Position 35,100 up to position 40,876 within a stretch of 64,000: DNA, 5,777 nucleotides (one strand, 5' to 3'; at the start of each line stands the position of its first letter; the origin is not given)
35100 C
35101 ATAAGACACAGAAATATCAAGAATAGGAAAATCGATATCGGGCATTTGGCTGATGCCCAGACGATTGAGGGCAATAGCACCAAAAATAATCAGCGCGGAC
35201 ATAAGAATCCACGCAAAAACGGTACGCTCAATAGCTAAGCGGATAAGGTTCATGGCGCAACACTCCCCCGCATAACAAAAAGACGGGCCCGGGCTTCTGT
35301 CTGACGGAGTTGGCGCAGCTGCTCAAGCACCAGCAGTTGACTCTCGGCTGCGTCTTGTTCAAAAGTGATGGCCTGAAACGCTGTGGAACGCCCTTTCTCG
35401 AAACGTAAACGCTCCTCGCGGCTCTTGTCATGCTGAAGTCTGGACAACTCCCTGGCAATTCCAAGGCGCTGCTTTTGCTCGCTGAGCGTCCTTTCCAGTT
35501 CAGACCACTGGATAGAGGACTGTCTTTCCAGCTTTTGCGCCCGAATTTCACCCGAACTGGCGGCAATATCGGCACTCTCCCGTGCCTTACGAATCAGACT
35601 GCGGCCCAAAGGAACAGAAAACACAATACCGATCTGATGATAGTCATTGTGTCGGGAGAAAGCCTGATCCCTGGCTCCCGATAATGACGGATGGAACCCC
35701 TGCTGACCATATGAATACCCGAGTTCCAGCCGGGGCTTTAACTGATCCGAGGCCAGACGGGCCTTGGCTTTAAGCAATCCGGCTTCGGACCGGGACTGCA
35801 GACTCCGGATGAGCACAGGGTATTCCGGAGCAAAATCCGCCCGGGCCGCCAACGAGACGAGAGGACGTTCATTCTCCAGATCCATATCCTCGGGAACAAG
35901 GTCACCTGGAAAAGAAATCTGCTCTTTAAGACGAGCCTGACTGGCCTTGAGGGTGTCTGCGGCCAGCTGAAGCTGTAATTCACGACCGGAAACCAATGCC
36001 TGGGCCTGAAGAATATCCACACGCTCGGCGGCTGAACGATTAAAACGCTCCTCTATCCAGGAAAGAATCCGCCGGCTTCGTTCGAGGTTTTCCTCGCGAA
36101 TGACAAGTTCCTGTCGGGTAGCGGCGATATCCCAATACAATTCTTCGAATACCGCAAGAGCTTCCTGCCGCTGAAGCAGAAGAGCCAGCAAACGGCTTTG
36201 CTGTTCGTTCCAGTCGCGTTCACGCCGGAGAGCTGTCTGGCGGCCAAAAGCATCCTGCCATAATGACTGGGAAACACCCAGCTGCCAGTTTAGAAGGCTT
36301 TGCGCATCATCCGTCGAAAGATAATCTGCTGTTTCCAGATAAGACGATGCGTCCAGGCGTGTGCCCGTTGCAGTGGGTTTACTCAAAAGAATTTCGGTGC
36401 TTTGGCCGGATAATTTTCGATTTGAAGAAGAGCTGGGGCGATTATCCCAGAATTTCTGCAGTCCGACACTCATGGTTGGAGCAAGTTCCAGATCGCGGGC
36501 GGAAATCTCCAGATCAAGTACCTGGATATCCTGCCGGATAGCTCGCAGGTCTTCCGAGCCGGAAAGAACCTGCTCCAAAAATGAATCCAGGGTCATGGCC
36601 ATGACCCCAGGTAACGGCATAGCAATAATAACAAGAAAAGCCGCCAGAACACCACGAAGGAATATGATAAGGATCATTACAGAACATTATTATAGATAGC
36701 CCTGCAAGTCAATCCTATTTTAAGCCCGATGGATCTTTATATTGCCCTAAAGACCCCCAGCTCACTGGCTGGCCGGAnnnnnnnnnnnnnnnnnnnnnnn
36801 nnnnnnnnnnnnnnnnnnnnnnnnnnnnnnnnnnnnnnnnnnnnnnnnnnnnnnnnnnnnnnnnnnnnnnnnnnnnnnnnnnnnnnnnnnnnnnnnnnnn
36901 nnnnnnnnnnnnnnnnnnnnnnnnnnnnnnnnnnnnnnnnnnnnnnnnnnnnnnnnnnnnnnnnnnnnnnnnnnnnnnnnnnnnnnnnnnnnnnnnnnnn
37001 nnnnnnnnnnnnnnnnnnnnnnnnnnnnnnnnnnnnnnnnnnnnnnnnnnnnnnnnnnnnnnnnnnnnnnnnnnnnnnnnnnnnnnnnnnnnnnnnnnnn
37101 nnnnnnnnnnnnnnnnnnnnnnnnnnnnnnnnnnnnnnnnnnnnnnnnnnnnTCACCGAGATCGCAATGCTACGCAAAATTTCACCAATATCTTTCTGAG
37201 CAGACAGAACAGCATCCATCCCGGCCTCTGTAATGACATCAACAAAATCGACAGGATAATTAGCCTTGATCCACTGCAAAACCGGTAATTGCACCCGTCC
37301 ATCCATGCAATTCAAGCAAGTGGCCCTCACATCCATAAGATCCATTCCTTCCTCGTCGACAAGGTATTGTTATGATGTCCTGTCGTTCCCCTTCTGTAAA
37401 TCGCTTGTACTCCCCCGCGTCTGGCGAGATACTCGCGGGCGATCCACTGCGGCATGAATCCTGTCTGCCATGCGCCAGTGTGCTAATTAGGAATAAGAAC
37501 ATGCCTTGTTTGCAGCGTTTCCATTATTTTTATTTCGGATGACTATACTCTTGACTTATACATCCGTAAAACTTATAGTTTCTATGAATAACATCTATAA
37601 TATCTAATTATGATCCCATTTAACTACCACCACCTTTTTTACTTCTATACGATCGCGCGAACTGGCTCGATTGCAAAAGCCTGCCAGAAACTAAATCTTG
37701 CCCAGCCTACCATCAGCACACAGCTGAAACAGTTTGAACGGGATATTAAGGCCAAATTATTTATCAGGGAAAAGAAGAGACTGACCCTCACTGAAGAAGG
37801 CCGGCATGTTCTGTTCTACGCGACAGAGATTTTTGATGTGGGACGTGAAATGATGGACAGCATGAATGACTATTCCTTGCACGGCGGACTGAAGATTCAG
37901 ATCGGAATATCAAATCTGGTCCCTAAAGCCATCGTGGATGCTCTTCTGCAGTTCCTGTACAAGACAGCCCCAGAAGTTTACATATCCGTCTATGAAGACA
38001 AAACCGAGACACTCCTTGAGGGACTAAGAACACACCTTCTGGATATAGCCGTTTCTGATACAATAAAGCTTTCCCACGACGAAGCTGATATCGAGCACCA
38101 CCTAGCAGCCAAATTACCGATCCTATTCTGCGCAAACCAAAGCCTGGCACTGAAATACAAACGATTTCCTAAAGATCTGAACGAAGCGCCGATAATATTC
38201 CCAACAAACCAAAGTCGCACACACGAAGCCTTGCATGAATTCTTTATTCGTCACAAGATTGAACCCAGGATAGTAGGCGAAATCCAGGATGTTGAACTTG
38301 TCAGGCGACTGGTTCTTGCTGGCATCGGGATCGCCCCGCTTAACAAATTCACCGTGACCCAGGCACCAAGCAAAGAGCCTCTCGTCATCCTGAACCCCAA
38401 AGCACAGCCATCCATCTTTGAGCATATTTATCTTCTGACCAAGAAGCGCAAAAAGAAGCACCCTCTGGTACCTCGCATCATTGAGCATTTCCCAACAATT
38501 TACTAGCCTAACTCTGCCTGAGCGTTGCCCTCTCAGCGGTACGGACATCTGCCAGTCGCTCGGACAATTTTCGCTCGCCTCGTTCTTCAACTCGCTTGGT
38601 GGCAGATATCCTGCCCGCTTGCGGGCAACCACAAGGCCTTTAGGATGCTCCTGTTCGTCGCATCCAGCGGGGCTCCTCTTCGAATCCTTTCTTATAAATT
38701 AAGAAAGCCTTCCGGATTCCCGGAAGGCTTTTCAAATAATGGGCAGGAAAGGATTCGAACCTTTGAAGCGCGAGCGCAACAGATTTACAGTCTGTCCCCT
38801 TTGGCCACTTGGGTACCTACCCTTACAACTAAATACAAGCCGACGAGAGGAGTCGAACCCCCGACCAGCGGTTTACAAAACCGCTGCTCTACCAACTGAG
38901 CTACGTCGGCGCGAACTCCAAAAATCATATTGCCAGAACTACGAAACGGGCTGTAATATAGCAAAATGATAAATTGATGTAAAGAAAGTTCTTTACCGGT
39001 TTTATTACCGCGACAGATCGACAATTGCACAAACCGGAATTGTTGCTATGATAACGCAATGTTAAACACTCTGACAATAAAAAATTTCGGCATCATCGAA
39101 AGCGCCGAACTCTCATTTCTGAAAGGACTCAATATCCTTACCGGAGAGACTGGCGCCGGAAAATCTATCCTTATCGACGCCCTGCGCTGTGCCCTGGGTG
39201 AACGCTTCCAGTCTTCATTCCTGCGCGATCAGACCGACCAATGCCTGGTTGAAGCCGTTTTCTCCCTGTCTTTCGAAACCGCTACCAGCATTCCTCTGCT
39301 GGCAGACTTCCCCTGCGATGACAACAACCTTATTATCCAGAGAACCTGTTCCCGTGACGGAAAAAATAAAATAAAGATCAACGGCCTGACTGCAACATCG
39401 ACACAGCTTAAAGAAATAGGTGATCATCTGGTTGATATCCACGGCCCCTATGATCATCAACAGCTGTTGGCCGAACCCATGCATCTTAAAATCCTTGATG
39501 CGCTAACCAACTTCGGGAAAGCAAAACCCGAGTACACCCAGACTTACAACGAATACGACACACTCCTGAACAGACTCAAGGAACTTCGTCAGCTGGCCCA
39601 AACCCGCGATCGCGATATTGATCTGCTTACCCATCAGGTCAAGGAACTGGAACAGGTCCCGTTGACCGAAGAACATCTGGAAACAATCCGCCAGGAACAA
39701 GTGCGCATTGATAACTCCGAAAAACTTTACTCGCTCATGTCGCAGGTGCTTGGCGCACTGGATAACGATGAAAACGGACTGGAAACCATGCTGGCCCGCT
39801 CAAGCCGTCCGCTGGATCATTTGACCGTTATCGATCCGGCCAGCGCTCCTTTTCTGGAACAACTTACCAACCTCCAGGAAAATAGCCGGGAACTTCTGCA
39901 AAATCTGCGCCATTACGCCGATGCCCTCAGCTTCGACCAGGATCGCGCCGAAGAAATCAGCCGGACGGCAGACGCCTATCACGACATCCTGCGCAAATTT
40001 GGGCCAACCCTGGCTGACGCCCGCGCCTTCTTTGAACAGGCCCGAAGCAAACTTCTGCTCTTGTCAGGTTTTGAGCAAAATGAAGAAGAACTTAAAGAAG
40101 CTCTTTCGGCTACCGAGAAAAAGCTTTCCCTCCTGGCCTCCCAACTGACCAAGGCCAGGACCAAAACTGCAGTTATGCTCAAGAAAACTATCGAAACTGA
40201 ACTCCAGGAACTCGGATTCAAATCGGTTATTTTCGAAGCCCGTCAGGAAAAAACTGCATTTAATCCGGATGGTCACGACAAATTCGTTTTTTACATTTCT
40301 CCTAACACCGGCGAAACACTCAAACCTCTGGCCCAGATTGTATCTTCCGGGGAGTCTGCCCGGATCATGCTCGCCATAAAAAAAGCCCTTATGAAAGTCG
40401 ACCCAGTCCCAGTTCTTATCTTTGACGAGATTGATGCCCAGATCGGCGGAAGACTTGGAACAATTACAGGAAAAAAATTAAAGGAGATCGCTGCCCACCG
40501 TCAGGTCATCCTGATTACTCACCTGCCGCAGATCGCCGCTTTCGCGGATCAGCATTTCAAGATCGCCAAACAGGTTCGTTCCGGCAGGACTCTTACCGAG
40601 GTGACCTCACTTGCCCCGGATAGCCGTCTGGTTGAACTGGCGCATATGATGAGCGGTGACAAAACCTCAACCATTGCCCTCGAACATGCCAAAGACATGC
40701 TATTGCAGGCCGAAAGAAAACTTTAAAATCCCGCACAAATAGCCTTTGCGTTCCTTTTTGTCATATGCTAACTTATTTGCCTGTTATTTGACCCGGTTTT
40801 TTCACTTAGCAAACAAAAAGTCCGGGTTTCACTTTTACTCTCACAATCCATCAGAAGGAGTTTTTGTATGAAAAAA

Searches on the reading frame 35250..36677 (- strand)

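Call 14: search_protein_families(library=pfam, proteins=[window:35250-36677:-])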
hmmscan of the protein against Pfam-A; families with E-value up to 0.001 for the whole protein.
window:35250-36677:- (475 aa): 1 family
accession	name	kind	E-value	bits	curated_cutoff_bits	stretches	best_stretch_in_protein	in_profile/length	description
PF02321.23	OEP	-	9.9e-18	65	22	2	30-252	1-184/187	Outer membrane efflux protein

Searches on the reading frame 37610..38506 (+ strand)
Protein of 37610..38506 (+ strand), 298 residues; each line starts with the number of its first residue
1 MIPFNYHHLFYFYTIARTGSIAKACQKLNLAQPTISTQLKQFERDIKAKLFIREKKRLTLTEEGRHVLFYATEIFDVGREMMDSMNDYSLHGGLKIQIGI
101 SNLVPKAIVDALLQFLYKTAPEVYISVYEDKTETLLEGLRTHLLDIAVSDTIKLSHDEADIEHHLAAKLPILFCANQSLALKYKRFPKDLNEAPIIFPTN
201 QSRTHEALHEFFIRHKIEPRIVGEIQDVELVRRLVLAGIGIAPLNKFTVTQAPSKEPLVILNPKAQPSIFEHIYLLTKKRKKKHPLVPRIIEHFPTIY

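Call 14: search_protein_families(library=pfam, proteins=[window:37610-38506:+])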
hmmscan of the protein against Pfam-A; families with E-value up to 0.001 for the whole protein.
window:37610-38506:+ (298 aa): 2 families
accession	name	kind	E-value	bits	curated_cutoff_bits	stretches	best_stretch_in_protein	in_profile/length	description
PF03466.25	LysR_substrate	-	1.2e-25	90.6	28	1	96-294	8-204/209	LysR substrate binding domain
PF00126.33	HTH_1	-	2.5e-18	66.2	26.6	1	7-65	2-60/60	Bacterial regulatory helix-turn-helix protein, lysR family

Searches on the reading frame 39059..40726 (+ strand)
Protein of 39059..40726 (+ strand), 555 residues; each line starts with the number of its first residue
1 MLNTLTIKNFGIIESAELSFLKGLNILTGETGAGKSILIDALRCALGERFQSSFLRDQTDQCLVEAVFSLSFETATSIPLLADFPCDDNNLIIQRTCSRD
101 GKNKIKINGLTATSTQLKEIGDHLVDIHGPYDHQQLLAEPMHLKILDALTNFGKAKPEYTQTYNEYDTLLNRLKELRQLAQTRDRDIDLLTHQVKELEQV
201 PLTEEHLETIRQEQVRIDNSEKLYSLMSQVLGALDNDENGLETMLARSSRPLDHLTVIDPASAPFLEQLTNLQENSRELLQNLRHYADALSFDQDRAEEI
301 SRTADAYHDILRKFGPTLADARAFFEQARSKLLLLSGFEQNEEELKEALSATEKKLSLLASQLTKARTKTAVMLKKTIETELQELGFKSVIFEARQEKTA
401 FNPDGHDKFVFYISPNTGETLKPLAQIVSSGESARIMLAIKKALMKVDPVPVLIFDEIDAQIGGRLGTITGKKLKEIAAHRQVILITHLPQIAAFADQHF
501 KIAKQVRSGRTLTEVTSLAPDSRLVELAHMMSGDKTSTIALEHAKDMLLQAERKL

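Call 14: search_protein_families(library=pfam, proteins=[window:39059-40726:+])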
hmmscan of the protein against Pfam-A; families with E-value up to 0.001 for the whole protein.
window:39059-40726:+ (555 aa): 7 families
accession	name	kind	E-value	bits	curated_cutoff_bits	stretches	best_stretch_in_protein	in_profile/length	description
PF02463.25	SMC_N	-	2.4e-23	83.2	40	1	1-505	1-214/220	RecF/RecN/SMC N terminal domain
PF13476.12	AAA_23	-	1.3e-15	59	27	1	5-213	2-192/201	AAA domain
PF13175.12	AAA_15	-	3.6e-09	37.2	32.1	1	1-493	1-374/374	AAA ATPase domain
PF13555.12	AAA_29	-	8.7e-05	22.6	27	1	3-45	2-45/61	P-loop containing region of AAA domain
PF13191.12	AAA_16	-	0.00023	22.1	32.6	0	26-67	28-73/167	AAA ATPase domain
PF13401.12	AAA_22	-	0.00025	21.8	27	0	22-51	5-33/130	AAA domain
PF04720.17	PDDEXK_6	-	0.00099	19.6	25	0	324-410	41-125/220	PDDEXK-like family of unknown function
